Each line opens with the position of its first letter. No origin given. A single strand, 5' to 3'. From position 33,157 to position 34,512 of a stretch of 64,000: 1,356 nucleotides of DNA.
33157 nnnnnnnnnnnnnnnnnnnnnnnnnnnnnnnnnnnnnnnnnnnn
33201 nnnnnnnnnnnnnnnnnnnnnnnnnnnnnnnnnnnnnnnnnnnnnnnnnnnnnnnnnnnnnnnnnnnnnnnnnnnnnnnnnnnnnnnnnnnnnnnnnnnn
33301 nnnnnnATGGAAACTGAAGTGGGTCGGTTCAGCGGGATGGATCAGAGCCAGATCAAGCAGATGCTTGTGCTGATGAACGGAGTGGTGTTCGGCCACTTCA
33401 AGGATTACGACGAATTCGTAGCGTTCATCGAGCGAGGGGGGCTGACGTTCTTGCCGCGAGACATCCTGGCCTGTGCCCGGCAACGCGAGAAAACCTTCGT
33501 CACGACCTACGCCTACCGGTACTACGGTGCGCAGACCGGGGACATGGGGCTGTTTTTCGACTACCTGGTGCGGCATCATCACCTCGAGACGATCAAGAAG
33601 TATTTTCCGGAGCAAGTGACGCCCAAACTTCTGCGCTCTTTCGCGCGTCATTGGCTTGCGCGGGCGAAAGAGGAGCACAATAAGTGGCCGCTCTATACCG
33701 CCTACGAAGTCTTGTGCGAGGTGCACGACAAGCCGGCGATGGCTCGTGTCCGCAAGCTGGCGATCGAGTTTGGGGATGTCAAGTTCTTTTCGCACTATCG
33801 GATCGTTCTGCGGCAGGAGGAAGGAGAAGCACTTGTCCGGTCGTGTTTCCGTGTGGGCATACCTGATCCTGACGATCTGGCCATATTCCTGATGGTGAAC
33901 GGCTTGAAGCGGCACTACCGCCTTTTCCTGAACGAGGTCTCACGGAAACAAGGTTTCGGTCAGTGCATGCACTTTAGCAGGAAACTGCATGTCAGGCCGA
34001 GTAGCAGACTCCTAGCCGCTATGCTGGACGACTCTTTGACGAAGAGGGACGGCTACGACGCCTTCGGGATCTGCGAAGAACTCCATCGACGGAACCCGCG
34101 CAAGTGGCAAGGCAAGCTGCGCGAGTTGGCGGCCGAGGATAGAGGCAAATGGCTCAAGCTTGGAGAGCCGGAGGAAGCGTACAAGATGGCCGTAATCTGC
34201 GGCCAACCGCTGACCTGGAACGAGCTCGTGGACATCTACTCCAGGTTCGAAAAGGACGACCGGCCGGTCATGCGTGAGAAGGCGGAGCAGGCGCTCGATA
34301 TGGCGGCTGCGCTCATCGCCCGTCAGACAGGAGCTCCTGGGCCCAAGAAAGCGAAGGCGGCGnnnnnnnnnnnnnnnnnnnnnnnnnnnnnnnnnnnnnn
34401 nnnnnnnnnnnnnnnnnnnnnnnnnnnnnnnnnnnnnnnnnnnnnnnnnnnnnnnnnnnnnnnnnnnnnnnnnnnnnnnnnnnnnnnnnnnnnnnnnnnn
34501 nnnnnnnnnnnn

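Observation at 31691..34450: GC-rich three-gene cassette: two paralogous helical proteins flanking a zinc-ribbon protein, directly downstream of the UvrD/PcrA helicase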

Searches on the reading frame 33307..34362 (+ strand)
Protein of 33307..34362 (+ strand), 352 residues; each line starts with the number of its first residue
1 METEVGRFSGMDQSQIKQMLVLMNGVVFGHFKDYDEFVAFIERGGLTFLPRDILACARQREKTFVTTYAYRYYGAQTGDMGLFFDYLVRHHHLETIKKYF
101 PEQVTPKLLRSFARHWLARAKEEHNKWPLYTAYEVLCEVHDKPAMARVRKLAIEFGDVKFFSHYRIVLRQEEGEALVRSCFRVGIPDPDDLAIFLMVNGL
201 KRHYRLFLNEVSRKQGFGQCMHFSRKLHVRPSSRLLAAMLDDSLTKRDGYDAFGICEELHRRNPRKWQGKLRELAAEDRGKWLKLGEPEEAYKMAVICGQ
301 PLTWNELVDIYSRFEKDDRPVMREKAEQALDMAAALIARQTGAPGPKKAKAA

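Call 6: search_protein_families(library=pfam, proteins=[window:33307-34362:+], max_evalue=1)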
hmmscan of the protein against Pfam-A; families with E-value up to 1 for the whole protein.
window:33307-34362:+ (352 aa): 0 families

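Call 7: search_protein_families(library=padloc, proteins=[window:33307-34362:+], max_evalue=1)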
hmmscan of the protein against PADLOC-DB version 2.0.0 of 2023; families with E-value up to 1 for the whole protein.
window:33307-34362:+ (352 aa): 0 families

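Call 16: find_homologous_proteins(query=window:33307-34362:+)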
Query window:33307-34362:+ (352 aa): 1 proteins with E <= 0.001 among 2503 candidates.
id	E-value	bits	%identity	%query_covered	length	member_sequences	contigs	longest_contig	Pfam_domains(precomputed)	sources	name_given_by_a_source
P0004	4.9e-241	817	100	100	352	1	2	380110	-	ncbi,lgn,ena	-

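Call 63: search_protein_families(library=phrogs, proteins=[window:33307-34362:+], max_evalue=0.1)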
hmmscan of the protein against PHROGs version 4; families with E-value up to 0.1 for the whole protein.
window:33307-34362:+ (352 aa): 0 families

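Call 64: search_protein_families(library=ncbifam, proteins=[window:33307-34362:+], max_evalue=0.1)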
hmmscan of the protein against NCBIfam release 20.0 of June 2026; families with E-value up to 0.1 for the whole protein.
window:33307-34362:+ (352 aa): 0 families

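Call 95: search_dna_similar(query=window:33307-34362:+, collection=plasmids, mode=protein, max_evalue=0.01, max_rows=5)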
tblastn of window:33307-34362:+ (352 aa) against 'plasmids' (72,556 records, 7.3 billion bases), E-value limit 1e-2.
No match.
